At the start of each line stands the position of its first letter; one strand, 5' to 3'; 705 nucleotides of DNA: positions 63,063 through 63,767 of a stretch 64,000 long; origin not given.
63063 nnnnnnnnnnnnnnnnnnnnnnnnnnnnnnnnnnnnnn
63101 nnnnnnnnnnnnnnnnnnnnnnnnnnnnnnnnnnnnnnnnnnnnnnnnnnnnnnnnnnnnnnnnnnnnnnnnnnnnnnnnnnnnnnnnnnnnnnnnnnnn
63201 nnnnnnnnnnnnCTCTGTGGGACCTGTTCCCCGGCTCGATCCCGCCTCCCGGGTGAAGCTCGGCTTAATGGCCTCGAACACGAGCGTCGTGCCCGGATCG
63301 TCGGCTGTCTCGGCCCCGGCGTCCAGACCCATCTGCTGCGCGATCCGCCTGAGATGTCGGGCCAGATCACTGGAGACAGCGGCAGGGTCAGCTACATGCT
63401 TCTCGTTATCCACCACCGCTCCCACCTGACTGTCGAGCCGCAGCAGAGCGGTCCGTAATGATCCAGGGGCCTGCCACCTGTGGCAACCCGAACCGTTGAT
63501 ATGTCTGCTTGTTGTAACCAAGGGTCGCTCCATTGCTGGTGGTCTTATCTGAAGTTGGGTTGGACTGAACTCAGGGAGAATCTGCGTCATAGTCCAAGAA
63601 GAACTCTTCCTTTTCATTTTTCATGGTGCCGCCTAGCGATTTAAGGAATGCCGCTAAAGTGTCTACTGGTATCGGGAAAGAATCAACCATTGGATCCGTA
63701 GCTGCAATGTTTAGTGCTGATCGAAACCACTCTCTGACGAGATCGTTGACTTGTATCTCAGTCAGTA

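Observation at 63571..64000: Colicin E3-type rRNase toxin tip and a low-GC immunity gene at the window edge (not listed in the ORF track)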

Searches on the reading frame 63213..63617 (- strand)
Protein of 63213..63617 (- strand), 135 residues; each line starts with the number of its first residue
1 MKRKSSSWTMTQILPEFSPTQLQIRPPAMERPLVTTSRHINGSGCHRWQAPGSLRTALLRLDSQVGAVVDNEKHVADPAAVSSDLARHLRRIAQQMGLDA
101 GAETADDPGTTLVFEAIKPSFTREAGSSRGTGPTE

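Call 36: search_protein_families(library=pfam, proteins=[window:63213-63617:-], max_evalue=5)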
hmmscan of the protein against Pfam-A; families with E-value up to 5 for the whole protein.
window:63213-63617:- (135 aa): 0 families
